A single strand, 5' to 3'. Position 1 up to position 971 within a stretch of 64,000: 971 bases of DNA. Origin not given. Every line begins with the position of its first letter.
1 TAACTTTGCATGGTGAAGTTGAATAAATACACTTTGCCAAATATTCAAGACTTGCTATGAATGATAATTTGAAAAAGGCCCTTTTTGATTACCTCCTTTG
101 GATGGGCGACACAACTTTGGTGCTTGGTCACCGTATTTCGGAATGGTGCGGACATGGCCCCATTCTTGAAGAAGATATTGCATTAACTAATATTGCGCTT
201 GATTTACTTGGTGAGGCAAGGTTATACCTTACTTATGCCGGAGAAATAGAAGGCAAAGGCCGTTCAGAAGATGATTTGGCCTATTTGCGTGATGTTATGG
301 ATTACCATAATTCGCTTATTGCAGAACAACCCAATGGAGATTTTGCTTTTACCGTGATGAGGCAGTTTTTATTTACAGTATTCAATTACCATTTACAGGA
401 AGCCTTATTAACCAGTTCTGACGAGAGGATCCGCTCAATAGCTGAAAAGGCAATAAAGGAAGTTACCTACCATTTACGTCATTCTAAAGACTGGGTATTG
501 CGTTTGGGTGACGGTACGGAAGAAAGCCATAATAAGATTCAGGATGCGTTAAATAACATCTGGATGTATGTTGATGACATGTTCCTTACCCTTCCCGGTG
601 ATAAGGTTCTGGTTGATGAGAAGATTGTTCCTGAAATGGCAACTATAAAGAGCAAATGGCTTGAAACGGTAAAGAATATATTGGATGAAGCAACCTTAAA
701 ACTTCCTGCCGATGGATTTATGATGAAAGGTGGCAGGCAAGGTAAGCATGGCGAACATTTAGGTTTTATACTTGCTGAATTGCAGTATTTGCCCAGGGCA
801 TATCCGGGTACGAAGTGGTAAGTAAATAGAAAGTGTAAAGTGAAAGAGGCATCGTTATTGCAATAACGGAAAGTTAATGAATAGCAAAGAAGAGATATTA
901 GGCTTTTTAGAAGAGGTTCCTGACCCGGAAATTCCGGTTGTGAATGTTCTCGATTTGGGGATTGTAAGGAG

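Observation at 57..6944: Phenylacetate catabolic cluster split by a tandemly duplicated pair of PAS sensor kinases on the opposite strand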

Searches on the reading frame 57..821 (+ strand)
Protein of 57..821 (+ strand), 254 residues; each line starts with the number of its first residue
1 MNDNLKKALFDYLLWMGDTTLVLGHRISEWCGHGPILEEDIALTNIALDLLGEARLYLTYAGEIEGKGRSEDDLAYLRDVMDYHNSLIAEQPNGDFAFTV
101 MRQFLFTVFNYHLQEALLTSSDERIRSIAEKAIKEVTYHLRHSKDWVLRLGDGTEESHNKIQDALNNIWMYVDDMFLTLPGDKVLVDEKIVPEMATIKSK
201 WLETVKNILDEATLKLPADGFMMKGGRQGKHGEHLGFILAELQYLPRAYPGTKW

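Call 5: search_protein_families(library=ncbifam, proteins=[window:57-821:+])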
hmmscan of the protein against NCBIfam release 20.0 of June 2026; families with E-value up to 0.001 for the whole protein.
window:57-821:+ (254 aa): 2 families
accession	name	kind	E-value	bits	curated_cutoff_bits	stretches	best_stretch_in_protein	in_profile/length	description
TIGR02158.1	PA_CoA_Oxy3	equivalog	3.3e-87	292.2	133.35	1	16-254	1-237/237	1,2-phenylacetyl-CoA epoxidase subunit PaaC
TIGR02156.2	PA_CoA_Oxy1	equivalog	3.6e-07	29.5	280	1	28-176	44-189/289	1,2-phenylacetyl-CoA epoxidase subunit PaaA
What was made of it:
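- On paaABCDE phenylacetyl-CoA epoxidase operon: TIGR02158 at 292 bits, cutoff 133 (call 5).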

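Call 6: search_protein_families(library=pfam, proteins=[window:57-821:+])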
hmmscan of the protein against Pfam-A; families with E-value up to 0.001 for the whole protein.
window:57-821:+ (254 aa): 1 family
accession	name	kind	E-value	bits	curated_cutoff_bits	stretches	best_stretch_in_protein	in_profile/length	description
PF05138.18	PaaA_PaaC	-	7e-95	317.6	28.5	1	1-254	10-263/263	Phenylacetic acid catabolic protein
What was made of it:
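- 57..821 (+): paaC, the non-catalytic structural subunit of phenylacetyl-CoA epoxidase. There is no paaA or paaB upstream. TIGR02158 at 292 bits (cutoff 133) and PF05138 at 318 bits (calls 5, 6).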

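Call 7: find_encoding_contigs(protein=window:57-821:+, flank=10000, max_places=6)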
Protein window:57-821:+ (254 aa): 9 contigs read that carry it; 2 places shown.
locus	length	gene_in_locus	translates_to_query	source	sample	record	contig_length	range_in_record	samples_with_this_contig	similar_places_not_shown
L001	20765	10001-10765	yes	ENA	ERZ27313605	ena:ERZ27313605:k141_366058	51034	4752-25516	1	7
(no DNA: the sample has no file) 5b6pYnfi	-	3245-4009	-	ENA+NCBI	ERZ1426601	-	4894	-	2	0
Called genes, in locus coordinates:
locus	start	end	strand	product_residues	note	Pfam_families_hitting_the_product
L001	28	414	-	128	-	-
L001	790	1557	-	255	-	PF02679:ComA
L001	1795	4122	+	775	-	PF26696:PTL_trimer, PF21722:Gly_rich_2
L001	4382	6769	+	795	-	PF26696:PTL_trimer, PF21722:Gly_rich_2 (weak)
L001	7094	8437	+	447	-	PF26696:PTL_trimer, PF21722:Gly_rich_2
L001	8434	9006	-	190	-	-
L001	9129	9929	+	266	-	PF01902:Diphthami_syn_2_N, PF28410:Diphthami_syn_2_C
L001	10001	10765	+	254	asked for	PF05138:PaaA_PaaC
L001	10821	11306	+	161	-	PF01883:FeS_assembly_P, PF23451:Zn_ribbon_PaaD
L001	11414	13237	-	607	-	PF00989:PAS (faint), PF08447:PAS_3, PF08448:PAS_4 (weak), PF13426:PAS_9 (weak), PF02518:HATPase_c (weak)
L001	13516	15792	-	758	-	PF00072:Response_reg, PF00989:PAS (faint), PF08447:PAS_3, PF13426:PAS_9 (faint), PF08447:PAS_3, PF08448:PAS_4, PF02518:HATPase_c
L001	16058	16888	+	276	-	PF00378:ECH_1, PF16113:ECH_2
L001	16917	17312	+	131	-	-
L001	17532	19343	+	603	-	PF13522:GATase_6, PF13537:GATase_7, PF00733:Asn_synthase, PF06508:QueC (faint)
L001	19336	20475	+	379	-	PF00534:Glycos_transf_1, PF13692:Glyco_trans_1_4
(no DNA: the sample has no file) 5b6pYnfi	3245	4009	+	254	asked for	PF05138:PaaA_PaaC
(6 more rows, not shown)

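Call 17: find_related_loci(query=window:57-821:+, collection=genome_contigs, flank=10000)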
Query window:57-821:+ (254 aa) in genome_contigs; peptide patterns used: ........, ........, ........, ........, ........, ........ (x = any residue, [..] = any of these).
86 stretches matched a pattern; 52 encode a relative of the query (tblastn E <= 1e-3); 52 distinct loci.
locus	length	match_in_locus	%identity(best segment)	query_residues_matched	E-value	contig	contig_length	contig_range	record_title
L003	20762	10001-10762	92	1-254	4e-162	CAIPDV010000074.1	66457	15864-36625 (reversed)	MAG: uncultured Bacteroidetes bacterium isolate KR3_bin-0479 genome assembly, contig: bin-0479:074/126, whole genome sho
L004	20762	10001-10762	77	1-254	2e-140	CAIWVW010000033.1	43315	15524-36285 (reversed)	MAG: uncultured Bacteroidetes bacterium isolate AM_bin-3948 genome assembly, contig: bin-3948:033/149, whole genome shot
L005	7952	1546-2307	78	1-254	1e-140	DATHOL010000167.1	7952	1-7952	MAG TPA_asm: Bacteroidia bacterium isolate SMAG_U12683 k141_1767609, whole genome shotgun sequence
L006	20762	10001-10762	77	1-254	4e-140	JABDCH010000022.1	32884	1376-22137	MAG: Bacteroidetes bacterium isolate BWMinControl_Nextera61_MAG2 3300020807.a:Ga0207037_10081, whole genome shotgun sequ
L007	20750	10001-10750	74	5-254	9e-130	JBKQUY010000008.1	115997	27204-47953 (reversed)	MAG: Bacteroidia bacterium isolate SEr2D2E2F__bin_46 SEr2D2E2F_000000020462, whole genome shotgun sequence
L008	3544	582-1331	69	5-254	2e-129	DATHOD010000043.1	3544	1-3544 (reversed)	MAG TPA_asm: Bacteroidia bacterium isolate SMAG_U12675 k141_4357993, whole genome shotgun sequence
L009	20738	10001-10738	58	9-254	2e-95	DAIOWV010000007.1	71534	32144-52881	MAG TPA_asm: Taishania sp. isolate CTOTU40151 NODE_339_length_71534_cov_3.624827, whole genome shotgun sequence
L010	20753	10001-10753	55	4-254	9e-95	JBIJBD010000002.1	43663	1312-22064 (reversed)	MAG: Crocinitomicaceae bacterium isolate ME2006-08-03D11_3300047094_group2_bin141 Rohwer_bin737_scaffold_370_c1, whole g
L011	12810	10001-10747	57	6-254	1e-94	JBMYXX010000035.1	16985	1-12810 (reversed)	MAG: Flavobacteriales bacterium isolate ME_XS_2208_bin_65 ME_XS_2208_bin_65_34, whole genome shotgun sequence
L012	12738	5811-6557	57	6-254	9e-93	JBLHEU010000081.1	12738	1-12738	MAG: Bacteroidia bacterium isolate 3300055003_35 Ga0535643_0003806, whole genome shotgun sequence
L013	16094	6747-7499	54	4-254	3e-92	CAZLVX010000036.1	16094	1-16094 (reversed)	MAG TPA_asm: uncultured Lishizhenia sp. isolate SRP219642_co8_58 genome assembly, contig: NODE_5038_length_16094_cov_9.2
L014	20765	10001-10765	53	1-254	2e-91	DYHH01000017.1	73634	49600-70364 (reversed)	MAG TPA_asm: Melioribacter roseus isolate BE2012_2_34_37 Afr_mines_BE2012_203_length_73634_cov_17_676946, whole genome s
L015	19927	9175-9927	53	4-254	2e-91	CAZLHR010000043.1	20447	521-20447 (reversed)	MAG TPA_asm: uncultured Lishizhenia sp. isolate SRP193358_co1_123 genome assembly, contig: NODE_6423_length_20447_cov_8.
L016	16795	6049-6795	54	6-254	2e-90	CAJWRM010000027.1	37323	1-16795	MAG TPA_asm: uncultured Flavobacteriales bacterium isolate ERR599006_bin.43_MetaBAT_v2.12.1_MAG genome assembly, contig:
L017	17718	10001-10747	56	6-254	3e-88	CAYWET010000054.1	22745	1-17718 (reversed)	MAG TPA_asm: uncultured Chryseobacterium sp. isolate SRP334346_co1_109 genome assembly, contig: NODE_2068_length_22745_c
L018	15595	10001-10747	54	6-254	2e-88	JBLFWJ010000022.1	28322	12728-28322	MAG: Bacteroidia bacterium isolate 3300053785_147 Ga0535658_0003133, whole genome shotgun sequence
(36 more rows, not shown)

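Call 38: find_homologous_proteins(query=L018:8741-9643:+, max_evalue=1e-50)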
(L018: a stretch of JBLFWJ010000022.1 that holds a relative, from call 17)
Query L018:8741-9643:+ (301 aa): 8000 proteins with E <= 1e-50 among 8000 candidates; the best 120 are listed.
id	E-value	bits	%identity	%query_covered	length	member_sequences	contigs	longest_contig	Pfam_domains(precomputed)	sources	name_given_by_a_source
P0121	7.3e-192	655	93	100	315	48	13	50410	PF05138.19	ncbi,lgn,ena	-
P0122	5.9e-191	652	92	97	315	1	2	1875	PF05138.19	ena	-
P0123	6.8e-191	651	92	100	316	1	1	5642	PF05138.19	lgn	-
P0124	1.7e-190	650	93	95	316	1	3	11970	PF05138.19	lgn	-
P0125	1.2e-189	647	91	100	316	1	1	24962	PF05138.19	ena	-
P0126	4.4e-189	645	91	100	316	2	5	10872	PF05138.19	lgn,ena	-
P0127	1.5e-188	644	90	100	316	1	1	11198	PF05138.19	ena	-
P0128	1.5e-188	644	91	100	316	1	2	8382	PF05138.19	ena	-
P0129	1.8e-188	643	91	100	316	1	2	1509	PF05138.19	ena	-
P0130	2.0e-188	643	90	100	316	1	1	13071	PF05138.19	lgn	-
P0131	2.6e-188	643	91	100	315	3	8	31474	PF05138.19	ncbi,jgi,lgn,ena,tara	tara:strand:- start:34 stop:981 length:948 start_codon:yes stop_codon:yes gene_type:complete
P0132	3.1e-188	643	91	100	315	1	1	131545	PF05138.19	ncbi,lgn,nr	ncbi:MAG: 1,2-phenylacetyl-CoA epoxidase subunit A [Flavobacteriales bacterium]|nr:1,2-phenylacetyl-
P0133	3.3e-188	643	90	96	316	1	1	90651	PF05138.19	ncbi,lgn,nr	ncbi:MAG: 1,2-phenylacetyl-CoA epoxidase subunit A [Flavobacteriales bacterium]|nr:1,2-phenylacetyl-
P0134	1.7e-187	640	90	96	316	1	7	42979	PF05138.19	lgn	-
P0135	4.9e-187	639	89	100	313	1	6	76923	PF05138.19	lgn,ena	-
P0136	5.9e-187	638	89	100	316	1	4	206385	PF05138.19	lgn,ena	-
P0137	6.4e-187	638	90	95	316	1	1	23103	PF05138.19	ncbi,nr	ncbi:MAG: 1,2-phenylacetyl-CoA epoxidase subunit A [Flavobacteriales bacterium]|nr:1,2-phenylacetyl-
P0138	7.2e-187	638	89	100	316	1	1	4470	PF05138.19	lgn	-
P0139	1.9e-186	637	90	96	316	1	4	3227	PF05138.19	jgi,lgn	jgi:ring-1,2-phenylacetyl-CoA epoxidase subunit PaaA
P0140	2.4e-186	636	90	100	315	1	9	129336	PF05138.19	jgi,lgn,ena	-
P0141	4.7e-186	635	90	96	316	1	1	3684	PF05138.19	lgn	-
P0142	7.2e-186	635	90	96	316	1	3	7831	PF05138.19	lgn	-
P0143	1.2e-185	634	89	97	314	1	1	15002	PF05138.19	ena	-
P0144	2.5e-185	633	90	98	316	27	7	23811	PF05138.19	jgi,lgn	jgi:ring-1,2-phenylacetyl-CoA epoxidase subunit PaaA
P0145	1.0e-184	631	88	100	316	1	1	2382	PF05138.19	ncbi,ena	-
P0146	1.5e-184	631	88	100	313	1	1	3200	PF05138.19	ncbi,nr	ncbi:MAG: 1,2-phenylacetyl-CoA epoxidase subunit A [Flavobacteriales bacterium]|nr:1,2-phenylacetyl-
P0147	1.6e-184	630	88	100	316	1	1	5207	PF05138.19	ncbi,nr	ncbi:MAG: 1,2-phenylacetyl-CoA epoxidase subunit A [Bacteroidetes bacterium]|nr:MAG: 1,2-phenylacety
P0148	2.2e-184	630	88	100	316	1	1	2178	PF05138.19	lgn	-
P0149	5.1e-184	629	88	100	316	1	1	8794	PF05138.19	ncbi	-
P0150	8.8e-184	628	90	100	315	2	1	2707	PF05138.19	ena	-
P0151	2.3e-183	627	87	100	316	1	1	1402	PF05138.19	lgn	-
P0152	6.5e-182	622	87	100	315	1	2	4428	PF05138.19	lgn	-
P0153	7.5e-182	622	87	100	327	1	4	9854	PF05138.19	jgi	-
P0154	5.8e-181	619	89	99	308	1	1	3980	PF05138.19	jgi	-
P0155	2.3e-180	617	86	100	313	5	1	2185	PF05138.19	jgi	jgi:ring-1,2-phenylacetyl-CoA epoxidase subunit PaaA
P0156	2.6e-179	613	85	100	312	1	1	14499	PF05138.19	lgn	-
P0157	1.5e-178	611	85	100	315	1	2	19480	PF05138.19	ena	-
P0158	6.0e-176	602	83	100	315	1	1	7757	PF05138.19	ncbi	-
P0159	7.8e-174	595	83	95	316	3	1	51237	PF05138.19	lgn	-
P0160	8.5e-174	595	85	100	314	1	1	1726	PF05138.19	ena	-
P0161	1.5e-172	591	81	97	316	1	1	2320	PF05138.19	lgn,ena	-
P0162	1.0e-171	588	82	96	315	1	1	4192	PF05138.19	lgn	-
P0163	6.0e-171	586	81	100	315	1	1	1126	PF05138.19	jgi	jgi:ring-1,2-phenylacetyl-CoA epoxidase subunit PaaA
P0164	3.2e-170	583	82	96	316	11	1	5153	PF05138.19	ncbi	ncbi:MAG: 1,2-phenylacetyl-CoA epoxidase subunit PaaA [Flavobacteriales bacterium]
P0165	1.0e-169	582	81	100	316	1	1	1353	PF05138.19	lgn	-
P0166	3.4e-168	577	81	100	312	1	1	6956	PF05138.19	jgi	jgi:ring-1,2-phenylacetyl-CoA epoxidase subunit PaaA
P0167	2.2e-167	574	78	100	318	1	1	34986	PF05138.19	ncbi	-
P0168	3.6e-167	573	79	97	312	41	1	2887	PF05138.19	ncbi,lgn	ncbi:MAG: 1,2-phenylacetyl-CoA epoxidase subunit PaaA [Flavobacteriales bacterium]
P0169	5.3e-167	573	80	100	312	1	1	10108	PF05138.19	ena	-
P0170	7.7e-167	572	80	100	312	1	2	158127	PF05138.19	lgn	-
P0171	1.1e-166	572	78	99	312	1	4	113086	PF05138.19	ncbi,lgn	-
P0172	2.2e-166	571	79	96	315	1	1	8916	PF05138.19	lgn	-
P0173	2.8e-166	571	78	100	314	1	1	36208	PF05138.19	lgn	-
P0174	4.9e-166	570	78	100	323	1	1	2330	PF05138.19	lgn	-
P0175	5.6e-166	570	79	100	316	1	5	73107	PF05138.19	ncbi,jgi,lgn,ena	-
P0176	6.1e-166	569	78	100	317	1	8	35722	PF05138.19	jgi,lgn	jgi:ring-1,2-phenylacetyl-CoA epoxidase subunit PaaA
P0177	1.4e-165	568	80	96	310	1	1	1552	PF05138.19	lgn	-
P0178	1.8e-165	568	78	100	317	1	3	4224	PF05138.19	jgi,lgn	jgi:ring-1,2-phenylacetyl-CoA epoxidase subunit PaaA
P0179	2.6e-165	567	78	100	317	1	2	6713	PF05138.19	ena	-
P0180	3.2e-165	567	79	100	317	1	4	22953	PF05138.19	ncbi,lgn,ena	-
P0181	3.2e-165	567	77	100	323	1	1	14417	PF05138.19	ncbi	-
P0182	4.3e-165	567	79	100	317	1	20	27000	PF05138.19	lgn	-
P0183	7.9e-165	566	77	100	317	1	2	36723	PF05138.19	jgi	jgi:ring-1,2-phenylacetyl-CoA epoxidase subunit PaaA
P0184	7.9e-165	566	77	100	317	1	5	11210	PF05138.19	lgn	-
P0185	8.3e-165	566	79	96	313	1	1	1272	PF05138.19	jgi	jgi:ring-1,2-phenylacetyl-CoA epoxidase subunit PaaA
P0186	1.2e-164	565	78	100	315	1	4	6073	PF05138.19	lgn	-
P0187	1.4e-164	565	78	100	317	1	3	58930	PF05138.19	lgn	-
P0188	1.5e-164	565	78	100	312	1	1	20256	PF05138.19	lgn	-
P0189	1.8e-164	565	76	100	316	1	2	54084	PF05138.19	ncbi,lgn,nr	ncbi:MAG: 1,2-phenylacetyl-CoA epoxidase subunit A [Saprospirales bacterium]|nr:MAG: 1,2-phenylacety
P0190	1.8e-164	565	78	100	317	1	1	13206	PF05138.19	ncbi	-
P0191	2.2e-164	564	79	100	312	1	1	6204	PF05138.19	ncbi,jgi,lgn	-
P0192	3.0e-164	564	81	96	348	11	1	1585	PF05138.19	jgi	jgi:ring-1,2-phenylacetyl-CoA epoxidase subunit PaaA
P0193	3.1e-164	564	75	100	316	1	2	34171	PF05138.19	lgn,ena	-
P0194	3.2e-164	564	76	100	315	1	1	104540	PF05138.19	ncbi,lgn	ncbi:MAG: 1,2-phenylacetyl-CoA epoxidase subunit PaaA [Bacteroidota bacterium]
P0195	3.3e-164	564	77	100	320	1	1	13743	PF05138.19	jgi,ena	-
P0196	4.0e-164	563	79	99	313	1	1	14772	PF05138.19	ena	-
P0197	4.7e-164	563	78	100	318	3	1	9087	PF05138.19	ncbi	-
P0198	5.0e-164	563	77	100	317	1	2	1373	PF05138.19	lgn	-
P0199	5.3e-164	563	76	100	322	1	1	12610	PF05138.19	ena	-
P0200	6.5e-164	563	78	100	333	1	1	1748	PF05138.19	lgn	-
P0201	6.8e-164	563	77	100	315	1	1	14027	PF05138.19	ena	-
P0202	7.4e-164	563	78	100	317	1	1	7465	PF05138.19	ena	-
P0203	7.6e-164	562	78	99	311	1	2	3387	PF05138.19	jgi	jgi:ring-1,2-phenylacetyl-CoA epoxidase subunit PaaA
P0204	7.7e-164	562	78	100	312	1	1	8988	PF05138.19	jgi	-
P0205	9.0e-164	562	78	98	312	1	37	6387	PF05138.19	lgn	-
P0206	1.0e-163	562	77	100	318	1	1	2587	PF05138.19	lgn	-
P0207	1.3e-163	562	77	100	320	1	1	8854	PF05138.19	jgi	-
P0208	1.3e-163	562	77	100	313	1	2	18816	PF05138.19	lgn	-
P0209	1.3e-163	562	77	100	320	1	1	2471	PF05138.19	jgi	-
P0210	2.0e-163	561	77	100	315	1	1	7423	PF05138.19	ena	-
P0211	2.1e-163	561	76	99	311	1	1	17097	PF05138.19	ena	-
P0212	2.4e-163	561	78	98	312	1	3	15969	PF05138.19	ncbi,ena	-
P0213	2.4e-163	561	78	100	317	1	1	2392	PF05138.19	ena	-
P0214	2.5e-163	561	78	98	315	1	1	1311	PF05138.19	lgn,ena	-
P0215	2.9e-163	561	77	100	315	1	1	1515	PF05138.19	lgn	-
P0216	3.0e-163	561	77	100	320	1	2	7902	PF05138.19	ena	-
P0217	3.8e-163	560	76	100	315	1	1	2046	PF05138.19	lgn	-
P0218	4.1e-163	560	78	100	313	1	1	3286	PF05138.19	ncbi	-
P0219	4.3e-163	560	76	100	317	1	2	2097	PF05138.19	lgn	-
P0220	4.3e-163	560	77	100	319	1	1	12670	PF05138.19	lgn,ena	-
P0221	4.4e-163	560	76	100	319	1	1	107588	PF05138.19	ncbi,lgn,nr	ncbi:MAG: 1,2-phenylacetyl-CoA epoxidase subunit A [Saprospirales bacterium]|nr:MAG: 1,2-phenylacety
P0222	4.6e-163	560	74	100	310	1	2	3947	PF05138.19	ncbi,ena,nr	ncbi:MAG: 1,2-phenylacetyl-CoA epoxidase subunit A [Flavobacteriales bacterium]|nr:1,2-phenylacetyl-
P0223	4.7e-163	560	77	100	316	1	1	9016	PF05138.19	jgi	-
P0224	5.0e-163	560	77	100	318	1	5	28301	PF05138.19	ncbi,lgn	-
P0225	5.1e-163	560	77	100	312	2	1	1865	PF05138.19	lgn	-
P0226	5.2e-163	560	77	100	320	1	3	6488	PF05138.19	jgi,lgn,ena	-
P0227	5.3e-163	560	76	100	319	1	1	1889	PF05138.19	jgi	jgi:ring-1,2-phenylacetyl-CoA epoxidase subunit PaaA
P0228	5.7e-163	560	76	100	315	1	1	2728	PF05138.19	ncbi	-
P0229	1.1e-162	559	76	100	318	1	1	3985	PF05138.19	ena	-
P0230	1.1e-162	559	77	100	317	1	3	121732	PF05138.19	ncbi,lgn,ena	-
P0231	1.1e-162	559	75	100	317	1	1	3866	PF05138.19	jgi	jgi:ring-1,2-phenylacetyl-CoA epoxidase subunit PaaA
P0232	1.2e-162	559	78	99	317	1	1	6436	PF05138.19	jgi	-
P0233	1.2e-162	559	76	100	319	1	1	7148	PF05138.19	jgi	jgi:ring-1,2-phenylacetyl-CoA epoxidase subunit PaaA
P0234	1.2e-162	559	77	100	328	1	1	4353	PF05138.19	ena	-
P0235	1.3e-162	558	78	96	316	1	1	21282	PF05138.19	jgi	jgi:ring-1,2-phenylacetyl-CoA epoxidase subunit PaaA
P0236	1.4e-162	558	77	98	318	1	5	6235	PF05138.19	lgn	-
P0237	1.5e-162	558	76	100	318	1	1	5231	PF05138.19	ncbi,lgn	-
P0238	1.5e-162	558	77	98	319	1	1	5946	PF05138.19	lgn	-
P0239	1.6e-162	558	78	100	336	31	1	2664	PF05138.19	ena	-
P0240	1.8e-162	558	76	100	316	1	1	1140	PF05138.19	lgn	-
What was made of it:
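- Tried and rejected: The top 120 could not be assigned to this organism, and none shared its contig lengths of 112,092, 86,419 or 280,093 bp (call 38).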

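Call 51: find_encoding_contigs(protein=P0180, flank=7000, max_places=2)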
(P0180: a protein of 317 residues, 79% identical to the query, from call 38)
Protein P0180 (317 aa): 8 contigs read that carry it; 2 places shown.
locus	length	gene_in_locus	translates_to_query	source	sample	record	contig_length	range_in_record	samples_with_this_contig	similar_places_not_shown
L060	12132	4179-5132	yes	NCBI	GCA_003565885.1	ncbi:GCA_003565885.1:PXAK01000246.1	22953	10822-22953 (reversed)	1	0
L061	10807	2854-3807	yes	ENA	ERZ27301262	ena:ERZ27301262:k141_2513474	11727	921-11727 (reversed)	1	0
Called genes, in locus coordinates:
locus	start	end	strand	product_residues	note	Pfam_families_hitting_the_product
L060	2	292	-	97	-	?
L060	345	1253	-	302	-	PF13280:WYL, PF25583:WCX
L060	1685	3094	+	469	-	PF01565:FAD_binding_4, PF02913:FAD-oxidase_C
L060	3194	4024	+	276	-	PF01715:IPPT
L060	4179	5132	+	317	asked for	PF05138:PaaA_PaaC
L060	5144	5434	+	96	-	PF06243:PaaB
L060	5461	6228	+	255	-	PF05138:PaaA_PaaC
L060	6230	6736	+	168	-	PF01883:FeS_assembly_P, PF23451:Zn_ribbon_PaaD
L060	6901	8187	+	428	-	-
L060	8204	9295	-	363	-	-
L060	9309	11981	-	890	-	PF00521:DNA_topoisoIV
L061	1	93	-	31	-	?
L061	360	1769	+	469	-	PF01565:FAD_binding_4, PF02913:FAD-oxidase_C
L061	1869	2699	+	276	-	PF01715:IPPT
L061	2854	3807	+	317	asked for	PF05138:PaaA_PaaC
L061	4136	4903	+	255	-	PF05138:PaaA_PaaC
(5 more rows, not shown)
